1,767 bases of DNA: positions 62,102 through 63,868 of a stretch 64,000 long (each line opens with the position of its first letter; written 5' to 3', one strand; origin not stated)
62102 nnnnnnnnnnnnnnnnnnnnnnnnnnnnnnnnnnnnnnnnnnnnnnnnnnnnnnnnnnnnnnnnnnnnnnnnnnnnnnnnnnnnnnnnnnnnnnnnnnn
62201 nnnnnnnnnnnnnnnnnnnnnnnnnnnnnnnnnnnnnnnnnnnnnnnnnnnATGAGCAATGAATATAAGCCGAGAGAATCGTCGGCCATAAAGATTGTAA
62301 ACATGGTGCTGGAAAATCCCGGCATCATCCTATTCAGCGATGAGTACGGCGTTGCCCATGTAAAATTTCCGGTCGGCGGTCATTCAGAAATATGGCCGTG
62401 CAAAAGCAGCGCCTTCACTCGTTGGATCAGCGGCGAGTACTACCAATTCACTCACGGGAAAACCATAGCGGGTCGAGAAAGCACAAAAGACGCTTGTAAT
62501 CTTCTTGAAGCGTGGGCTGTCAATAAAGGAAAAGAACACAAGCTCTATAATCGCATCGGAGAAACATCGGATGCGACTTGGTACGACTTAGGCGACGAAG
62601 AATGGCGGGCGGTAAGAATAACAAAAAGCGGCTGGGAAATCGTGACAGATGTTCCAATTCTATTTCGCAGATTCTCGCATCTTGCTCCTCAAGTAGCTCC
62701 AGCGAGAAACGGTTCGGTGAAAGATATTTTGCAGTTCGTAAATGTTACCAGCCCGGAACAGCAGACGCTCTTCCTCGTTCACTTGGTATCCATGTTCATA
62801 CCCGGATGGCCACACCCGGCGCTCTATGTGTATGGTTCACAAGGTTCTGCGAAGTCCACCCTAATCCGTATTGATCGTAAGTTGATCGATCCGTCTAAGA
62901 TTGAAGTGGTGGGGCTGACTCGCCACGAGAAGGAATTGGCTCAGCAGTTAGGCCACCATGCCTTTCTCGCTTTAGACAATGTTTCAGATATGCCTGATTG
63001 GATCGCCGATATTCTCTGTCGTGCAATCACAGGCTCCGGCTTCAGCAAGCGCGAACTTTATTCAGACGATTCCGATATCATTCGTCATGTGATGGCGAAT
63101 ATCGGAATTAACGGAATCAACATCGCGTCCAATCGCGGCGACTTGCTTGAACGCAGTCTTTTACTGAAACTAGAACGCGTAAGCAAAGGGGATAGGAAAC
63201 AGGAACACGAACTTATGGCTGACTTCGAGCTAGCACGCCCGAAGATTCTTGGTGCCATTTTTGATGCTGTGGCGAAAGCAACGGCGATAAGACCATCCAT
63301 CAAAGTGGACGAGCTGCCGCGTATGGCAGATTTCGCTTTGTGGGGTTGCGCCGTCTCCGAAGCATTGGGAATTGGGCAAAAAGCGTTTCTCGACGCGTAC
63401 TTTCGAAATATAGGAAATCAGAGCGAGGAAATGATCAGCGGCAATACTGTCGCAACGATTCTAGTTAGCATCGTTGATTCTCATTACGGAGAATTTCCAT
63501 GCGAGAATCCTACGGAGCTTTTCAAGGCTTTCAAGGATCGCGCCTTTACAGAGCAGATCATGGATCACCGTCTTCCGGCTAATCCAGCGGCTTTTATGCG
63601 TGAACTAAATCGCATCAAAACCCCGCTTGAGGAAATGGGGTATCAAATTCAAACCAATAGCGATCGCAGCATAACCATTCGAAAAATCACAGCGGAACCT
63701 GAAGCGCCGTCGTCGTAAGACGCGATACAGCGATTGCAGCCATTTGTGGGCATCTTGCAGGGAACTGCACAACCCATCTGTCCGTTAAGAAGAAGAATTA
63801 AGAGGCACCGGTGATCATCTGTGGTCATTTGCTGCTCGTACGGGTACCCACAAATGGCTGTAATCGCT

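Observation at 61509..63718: PrimPol + SF3-type helicase replication module preceded by a 10-bp inverted-repeat hairpin (candidate origin)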

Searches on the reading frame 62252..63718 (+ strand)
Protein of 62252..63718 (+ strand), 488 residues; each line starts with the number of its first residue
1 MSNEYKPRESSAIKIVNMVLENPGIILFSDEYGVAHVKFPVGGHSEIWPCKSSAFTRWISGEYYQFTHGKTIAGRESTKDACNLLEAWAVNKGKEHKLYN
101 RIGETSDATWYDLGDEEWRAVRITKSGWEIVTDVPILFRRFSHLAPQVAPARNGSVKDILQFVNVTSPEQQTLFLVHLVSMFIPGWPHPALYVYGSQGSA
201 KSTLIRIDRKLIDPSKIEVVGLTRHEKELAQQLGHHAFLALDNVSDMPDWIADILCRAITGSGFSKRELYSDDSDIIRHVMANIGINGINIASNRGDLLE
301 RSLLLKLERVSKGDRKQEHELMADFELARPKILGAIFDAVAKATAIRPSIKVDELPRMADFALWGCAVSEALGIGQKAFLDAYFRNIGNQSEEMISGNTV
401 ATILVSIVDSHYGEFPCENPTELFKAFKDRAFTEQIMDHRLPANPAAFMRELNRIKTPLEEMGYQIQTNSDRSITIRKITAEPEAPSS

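Call 3: search_protein_families(library=pfam, proteins=[window:62252-63718:+], max_evalue=1)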
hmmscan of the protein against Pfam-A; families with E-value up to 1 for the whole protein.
window:62252-63718:+ (488 aa): 1 family
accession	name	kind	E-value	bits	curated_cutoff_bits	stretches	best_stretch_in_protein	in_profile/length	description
PF13191.12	AAA_16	-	0.13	13.2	32.6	1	187-273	24-104/167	AAA ATPase domain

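Call 4: search_protein_families(library=phrogs, proteins=[window:62252-63718:+], max_evalue=0.01)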
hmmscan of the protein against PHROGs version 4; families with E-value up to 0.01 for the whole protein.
window:62252-63718:+ (488 aa): 0 families

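Call 10: search_protein_families(library=ncbifam, proteins=[window:62252-63718:+], max_evalue=0.1)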
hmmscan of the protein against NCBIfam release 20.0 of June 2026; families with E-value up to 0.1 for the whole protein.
window:62252-63718:+ (488 aa): 0 families

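Call 13: find_homologous_proteins(query=window:62252-63718:+)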
Query window:62252-63718:+ (488 aa): 2109 proteins with E <= 0.001 among 8000 candidates; the best 120 are listed.
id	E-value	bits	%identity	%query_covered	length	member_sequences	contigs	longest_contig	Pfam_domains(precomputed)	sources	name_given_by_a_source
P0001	0.0e+0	1078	100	97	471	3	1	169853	-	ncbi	ncbi:MAG: hypothetical protein ABSB00_01935 [Minisyncoccia bacterium]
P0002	8.7e-249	844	76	98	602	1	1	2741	-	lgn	-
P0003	4.1e-235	799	73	98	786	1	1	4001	PF09250.17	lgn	-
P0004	7.1e-232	789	72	98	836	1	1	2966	-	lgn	-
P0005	7.6e-230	782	71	97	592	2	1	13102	-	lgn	-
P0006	3.1e-229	780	72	97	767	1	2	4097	-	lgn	-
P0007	5.2e-229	779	71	97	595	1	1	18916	-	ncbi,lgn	-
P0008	1.8e-228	777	71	97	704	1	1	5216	PF09250.17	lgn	-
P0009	9.5e-228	775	71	96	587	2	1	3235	-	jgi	-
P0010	8.3e-217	739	66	98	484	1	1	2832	-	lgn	-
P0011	2.8e-216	737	67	97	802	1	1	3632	-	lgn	-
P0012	1.1e-214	732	66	98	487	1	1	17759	-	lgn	-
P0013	5.7e-213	726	67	96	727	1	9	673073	-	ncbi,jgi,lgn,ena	-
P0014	8.0e-207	706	64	97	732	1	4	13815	-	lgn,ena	-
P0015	1.1e-205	702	63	98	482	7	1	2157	-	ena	-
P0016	9.1e-204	696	62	97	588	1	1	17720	-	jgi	-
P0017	2.9e-173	595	54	97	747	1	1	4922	PF09250.17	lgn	-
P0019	1.2e-151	524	51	97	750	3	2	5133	PF09250.17,PF08708.17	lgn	-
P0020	1.9e-150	520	51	97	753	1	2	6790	PF09250.17,PF08708.17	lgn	-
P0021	1.3e-144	501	51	93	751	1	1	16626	PF09250.17,PF08708.17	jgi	jgi:hypothetical protein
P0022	1.5e-142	494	49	97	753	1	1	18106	PF09250.17,PF08708.17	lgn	-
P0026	1.6e-139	484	49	97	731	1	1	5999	PF09250.17,PF08708.17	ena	-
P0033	7.3e-136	472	49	98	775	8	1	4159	PF09250.17,PF08708.17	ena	-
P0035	1.2e-134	468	47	97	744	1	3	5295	PF09250.17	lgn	-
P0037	3.7e-134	466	48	93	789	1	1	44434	PF22763.2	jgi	jgi:hypothetical protein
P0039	2.6e-133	464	46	97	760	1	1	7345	PF09250.17,PF08708.17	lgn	-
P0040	4.7e-133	463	47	97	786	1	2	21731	PF09250.17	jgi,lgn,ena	jgi:hypothetical protein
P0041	4.8e-133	463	49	97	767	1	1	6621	PF09250.17,PF08708.17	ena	-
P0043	1.1e-132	461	47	96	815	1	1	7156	PF09250.17,PF08708.17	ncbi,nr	ncbi:MAG: bifunctional DNA primase/polymerase [bacterium]|nr:bifunctional DNA primase/polymerase [ba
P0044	5.3e-132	459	46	97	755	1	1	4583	PF09250.17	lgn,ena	-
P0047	4.3e-131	456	46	97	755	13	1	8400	PF09250.17,PF08708.17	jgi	jgi:hypothetical protein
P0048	1.4e-130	455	46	98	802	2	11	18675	PF22763.2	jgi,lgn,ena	-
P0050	3.5e-130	453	46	97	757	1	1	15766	PF09250.17,PF08708.17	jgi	jgi:hypothetical protein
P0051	8.2e-130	452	46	95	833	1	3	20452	PF22763.2,PF09250.17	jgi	jgi:hypothetical protein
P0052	8.4e-130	452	46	98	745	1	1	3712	PF09250.17,PF08708.17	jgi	jgi:hypothetical protein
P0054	2.0e-129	451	46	97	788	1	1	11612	PF22763.2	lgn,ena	-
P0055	6.8e-129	449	45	97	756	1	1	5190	PF09250.17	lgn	-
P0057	2.2e-128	447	45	97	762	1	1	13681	PF09250.17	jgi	jgi:hypothetical protein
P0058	7.0e-128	446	47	95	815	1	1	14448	PF22763.2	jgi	jgi:primase-polymerase (primpol)-like protein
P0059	1.5e-127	445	45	97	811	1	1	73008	PF09250.17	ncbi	-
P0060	3.4e-127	443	45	97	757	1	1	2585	PF09250.17,PF08708.17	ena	-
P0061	4.9e-127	443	45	99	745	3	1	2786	PF09250.17,PF08708.17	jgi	-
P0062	9.0e-127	442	45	98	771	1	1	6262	PF09250.17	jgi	jgi:hypothetical protein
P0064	1.7e-126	441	45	97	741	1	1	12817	PF09250.17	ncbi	-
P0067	4.4e-126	440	45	97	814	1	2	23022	PF09250.17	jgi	jgi:hypothetical protein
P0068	5.4e-126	439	45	97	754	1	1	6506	PF09250.17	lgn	-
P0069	6.9e-126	439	45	100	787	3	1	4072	PF22763.2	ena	-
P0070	7.2e-126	439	46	98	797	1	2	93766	PF09250.17,PF08708.17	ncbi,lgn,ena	-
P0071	1.7e-125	438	45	97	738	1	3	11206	PF09250.17,PF08708.17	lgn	-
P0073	2.3e-125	437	44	97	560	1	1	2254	PF08708.17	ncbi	-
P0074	3.1e-125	437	45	93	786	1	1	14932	PF09250.17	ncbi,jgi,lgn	ncbi:MAG: bifunctional DNA primase/polymerase [Parcubacteria group bacterium]|jgi:hypothetical prote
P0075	3.3e-125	437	45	98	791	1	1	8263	PF09250.17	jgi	jgi:hypothetical protein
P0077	5.9e-125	436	46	94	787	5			PF09250.17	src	-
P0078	1.0e-124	435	45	98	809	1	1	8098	PF09250.17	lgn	-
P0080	1.8e-124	434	46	93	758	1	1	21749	PF09250.17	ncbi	-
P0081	1.8e-124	434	46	93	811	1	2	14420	PF09250.17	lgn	-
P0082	2.4e-124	434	43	98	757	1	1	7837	PF09250.17,PF08708.17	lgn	-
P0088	2.0e-123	431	46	93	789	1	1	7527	PF09250.17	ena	-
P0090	3.2e-123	430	45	96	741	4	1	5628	PF09250.17,PF08708.17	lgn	-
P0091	3.6e-123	430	45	97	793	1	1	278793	PF22763.2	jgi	jgi:primase-polymerase (primpol)-like protein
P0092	5.5e-123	430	42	97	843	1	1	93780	PF01807.26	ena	-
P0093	9.1e-123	429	44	97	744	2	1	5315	PF09250.17,PF08708.17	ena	-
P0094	1.0e-122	429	46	97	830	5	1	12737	PF22763.2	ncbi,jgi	jgi:primase-polymerase (primpol)-like protein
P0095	1.2e-122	428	43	98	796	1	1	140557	PF22763.2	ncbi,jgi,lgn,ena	jgi:hypothetical protein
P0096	3.3e-122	427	45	95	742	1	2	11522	PF09250.17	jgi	-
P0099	4.9e-122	426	42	98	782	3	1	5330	PF01807.26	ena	-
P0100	7.5e-122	426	43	97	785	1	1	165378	PF22763.2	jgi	jgi:hypothetical protein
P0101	7.8e-122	426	44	98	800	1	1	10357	PF09250.17,PF08708.17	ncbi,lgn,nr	ncbi:MAG: bifunctional DNA primase/polymerase [Candidatus Taylorbacteria bacterium]|nr:bifunctional 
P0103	1.0e-121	425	43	98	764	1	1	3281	PF09250.17,PF08708.17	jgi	jgi:hypothetical protein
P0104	1.0e-121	425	45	94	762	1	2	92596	PF09250.17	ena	-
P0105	1.7e-121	425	44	99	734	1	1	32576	PF09250.17,PF08708.17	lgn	-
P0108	3.7e-121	424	43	94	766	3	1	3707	PF22763.2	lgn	-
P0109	3.7e-121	424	42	98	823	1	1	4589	PF13362.13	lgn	-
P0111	5.5e-121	423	43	97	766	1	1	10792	PF09250.17,PF08708.17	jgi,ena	-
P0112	6.8e-121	423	45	93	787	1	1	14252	PF22763.2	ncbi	-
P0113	7.8e-121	422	43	98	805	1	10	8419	PF22763.2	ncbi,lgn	-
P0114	8.9e-121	422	44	96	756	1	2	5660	PF09250.17,PF08708.17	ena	-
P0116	1.1e-120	422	43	97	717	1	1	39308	PF09250.17,PF08708.17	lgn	-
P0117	1.1e-120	422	45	95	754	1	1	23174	PF09250.17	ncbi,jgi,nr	ncbi:hypothetical protein C4568_00265 [Candidatus Parcubacteria bacterium]|nr:MAG: hypothetical prot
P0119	1.3e-120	422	45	97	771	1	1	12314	PF09250.17,PF08708.17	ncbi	-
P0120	1.6e-120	421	44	97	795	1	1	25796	PF09250.17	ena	-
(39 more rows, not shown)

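Call 17: search_solved_structures(query=A1, max_evalue=10, show_alignments=2)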
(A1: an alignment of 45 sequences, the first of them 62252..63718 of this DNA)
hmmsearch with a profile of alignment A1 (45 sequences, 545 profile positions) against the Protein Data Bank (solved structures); distinct sequences matched with E-value up to 10: 10.
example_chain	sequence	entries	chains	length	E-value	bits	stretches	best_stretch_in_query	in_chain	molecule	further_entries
6c2u_A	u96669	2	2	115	0.0011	20.9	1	222-260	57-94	phosphate-loop protein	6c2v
4q7k_A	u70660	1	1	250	0.036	15.9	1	221-266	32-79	ABC transporter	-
7ahc_D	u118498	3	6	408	0.046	15.6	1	222-280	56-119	ABC-type proline/glycine betaine transport system ATPase component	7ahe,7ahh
7ahd_C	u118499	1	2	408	0.047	15.5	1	222-280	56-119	ABC-type proline/glycine betaine transport system ATPase component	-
4q4j_A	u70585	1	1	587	0.11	14.3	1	221-264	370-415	ABC transporter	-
6qv0_A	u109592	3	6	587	0.11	14.3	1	221-264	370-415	ABC transporter, ATP-binding protein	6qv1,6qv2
3qf4_A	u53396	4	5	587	0.11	14.3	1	221-264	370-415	ABC transporter, ATP-binding protein | ABC transporter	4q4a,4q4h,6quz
1yb4_A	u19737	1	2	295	0.62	11.8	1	194-253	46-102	tartronic semialdehyde reductase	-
2nn4_A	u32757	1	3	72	1.1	11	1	453-486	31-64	Hypothetical protein yqgQ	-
2jd3_A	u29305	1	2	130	1.1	11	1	425-490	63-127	STBB PROTEIN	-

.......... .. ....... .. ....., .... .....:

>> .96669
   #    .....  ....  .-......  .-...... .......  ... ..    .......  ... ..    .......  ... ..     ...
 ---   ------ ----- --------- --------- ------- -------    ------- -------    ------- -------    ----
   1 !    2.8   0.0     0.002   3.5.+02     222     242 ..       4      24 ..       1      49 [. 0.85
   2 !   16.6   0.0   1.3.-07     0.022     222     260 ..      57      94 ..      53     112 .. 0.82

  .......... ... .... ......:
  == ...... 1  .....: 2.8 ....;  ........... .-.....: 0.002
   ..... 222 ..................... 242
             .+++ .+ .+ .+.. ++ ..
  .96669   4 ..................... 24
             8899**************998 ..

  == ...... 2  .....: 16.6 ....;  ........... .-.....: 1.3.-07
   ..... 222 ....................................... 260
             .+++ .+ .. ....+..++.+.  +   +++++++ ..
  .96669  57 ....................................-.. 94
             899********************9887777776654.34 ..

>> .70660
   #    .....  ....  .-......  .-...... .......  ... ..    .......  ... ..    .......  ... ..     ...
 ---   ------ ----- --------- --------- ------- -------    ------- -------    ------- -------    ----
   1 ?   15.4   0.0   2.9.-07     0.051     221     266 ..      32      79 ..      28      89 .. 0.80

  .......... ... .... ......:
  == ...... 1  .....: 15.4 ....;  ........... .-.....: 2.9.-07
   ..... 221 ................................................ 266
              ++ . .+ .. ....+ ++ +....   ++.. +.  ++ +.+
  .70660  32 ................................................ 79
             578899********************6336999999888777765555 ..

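Call 19: find_related_loci(query=A1, collection=genome_contigs, flank=6000)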
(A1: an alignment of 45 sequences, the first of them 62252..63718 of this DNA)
Query A1 (488 aa) in genome_contigs; peptide patterns used: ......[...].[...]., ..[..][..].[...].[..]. (x = any residue, [..] = any of these).
485 stretches matched a pattern; 446 encode a relative of the query (tblastn E <= 1e-3); the best 80 are kept; 80 distinct loci.
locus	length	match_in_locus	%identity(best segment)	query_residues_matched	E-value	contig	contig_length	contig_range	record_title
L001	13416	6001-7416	70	10-479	0e+0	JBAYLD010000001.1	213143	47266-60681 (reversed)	MAG: Candidatus Paceibacterota bacterium isolate SO_2016_GW1_95 scaffold00110_OW334_2016, whole genome shotgun sequence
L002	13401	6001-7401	67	10-479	0e+0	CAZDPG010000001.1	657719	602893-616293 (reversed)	MAG TPA_asm: uncultured Candidatus Saccharibacteria bacterium isolate SRP062349_co2_30 genome assembly, contig: NODE_5_l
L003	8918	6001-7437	63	1-479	0e+0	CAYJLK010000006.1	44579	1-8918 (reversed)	MAG TPA_asm: uncultured Candidatus Saccharibacteria bacterium isolate ERP124720_co1_118 genome assembly, contig: NODE_11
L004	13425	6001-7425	49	10-488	3e-139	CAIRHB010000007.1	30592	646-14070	Candidatus Adlerbacteria bacterium isolate I3b_bin-425 genome assembly, contig: bin-425:07/44, whole genome shotgun sequ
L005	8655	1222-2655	46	3-478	2e-132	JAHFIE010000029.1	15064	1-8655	MAG: Candidatus Magasanikiibacteriota bacterium isolate nzgw355 NODE_2563_length_15065_cov_3.452422, whole genome shotgu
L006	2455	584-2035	42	4-488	1e-140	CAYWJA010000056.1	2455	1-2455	MAG TPA_asm: uncultured Candidatus Peribacteria bacterium isolate SRP077602_co2_400 genome assembly, contig: NODE_67398_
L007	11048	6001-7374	45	25-479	5e-131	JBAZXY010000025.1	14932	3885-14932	MAG: Parcubacteria group bacterium isolate SO_2017_GW1_67 NODE_14941_length_14932_cov_2.000878_OW334_2017, whole genome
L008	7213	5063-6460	45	15-479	3e-130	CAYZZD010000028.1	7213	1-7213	MAG TPA_asm: uncultured Candidatus Saccharibacteria bacterium isolate SRP135725_co1_105 genome assembly, contig: NODE_15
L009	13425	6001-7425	43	10-482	7e-127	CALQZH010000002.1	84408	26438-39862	MAG: Parcubacteria group bacterium isolate Ike-150m-21 genome assembly, contig: Ike-150-c76, whole genome shotgun sequen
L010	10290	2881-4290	45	9-478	1e-126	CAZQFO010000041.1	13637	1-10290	MAG TPA_asm: uncultured Candidatus Peribacteria bacterium isolate SRP077602_co7_132 genome assembly, contig: NODE_21425_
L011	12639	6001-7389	45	8-470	5e-126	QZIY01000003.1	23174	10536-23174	MAG: Candidatus Parcubacteria bacterium isolate SURF_53 Ga0104751_1003312, whole genome shotgun sequence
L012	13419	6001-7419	42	8-478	6e-126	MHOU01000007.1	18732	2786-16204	MAG: Candidatus Staskawiczbacteria bacterium RIFCSPHIGHO2_02_FULL_43_16 rifcsphigho2_02_scaffold_4940, whole genome shot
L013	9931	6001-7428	44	8-479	1e-124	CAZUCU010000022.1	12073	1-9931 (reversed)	MAG TPA_asm: uncultured Candidatus Saccharibacteria bacterium isolate SRP263991_co1_16 genome assembly, contig: NODE_843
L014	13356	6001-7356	45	10-467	2e-124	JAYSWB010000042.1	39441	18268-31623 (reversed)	MAG: bacterium isolate GFS_12865 GFS_12865_41, whole genome shotgun sequence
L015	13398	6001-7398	43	10-479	3e-124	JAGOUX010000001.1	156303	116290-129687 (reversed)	MAG: Candidatus Paceibacterota bacterium isolate Gw_Eff_bin_532 Gw_Eff_87_length_156303_cov_7.810848, whole genome shotg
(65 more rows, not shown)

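Call 25: predict_structure(alignment_id=A1)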
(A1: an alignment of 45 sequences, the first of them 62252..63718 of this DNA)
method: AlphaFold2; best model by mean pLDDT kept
length: 488 residues; sequences in the alignment: 45
mean_pLDDT: 90.0   pTM: 0.87
mean pLDDT of the five models: 90.0, 89.7, 89.0, 88.5, 88.3
residues with pLDDT >= 90: 345; 70-90: 112; 50-70: 17; < 50: 14
segments of 3 or more residues with pLDDT < 50: 267-271, 482-488
pLDDT, mean of each block of 10 residues (from residue 1): 64 94 95 92 88 93 93 92 96 93 95 94 98 92 93 98 96 98 94 94 95 89 89 90 91 91 58 59 91 85 95 91 98 99 97 90 97 97 94 88 93 91 94 88 91 88 89 88 42
secondary structure, 60 per line:
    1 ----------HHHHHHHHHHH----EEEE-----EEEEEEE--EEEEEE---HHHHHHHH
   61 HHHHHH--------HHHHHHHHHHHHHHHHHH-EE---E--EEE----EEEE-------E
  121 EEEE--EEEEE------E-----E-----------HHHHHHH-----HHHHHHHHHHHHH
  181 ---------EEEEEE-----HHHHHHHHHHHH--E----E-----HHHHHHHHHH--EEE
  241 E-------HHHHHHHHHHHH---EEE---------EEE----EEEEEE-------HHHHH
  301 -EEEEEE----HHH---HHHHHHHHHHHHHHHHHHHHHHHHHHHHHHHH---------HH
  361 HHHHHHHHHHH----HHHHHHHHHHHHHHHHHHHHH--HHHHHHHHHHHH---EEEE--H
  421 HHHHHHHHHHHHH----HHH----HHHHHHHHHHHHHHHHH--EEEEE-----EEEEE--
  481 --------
elements in order: H11-21 E26-29 E35-41 E44-49 H53-66 H75-92 E102-104 E109-112 E120-124 E127-131 H156-162 H168-180 E190-195 H201-212 H226-235 E238-241 H249-260 E264-266 E276-278 E283-288 H296-300 E302-307 H318-349 H359-371 H376-396 H399-410 E414-417 H420-433 H445-461 E464-468 E474-478
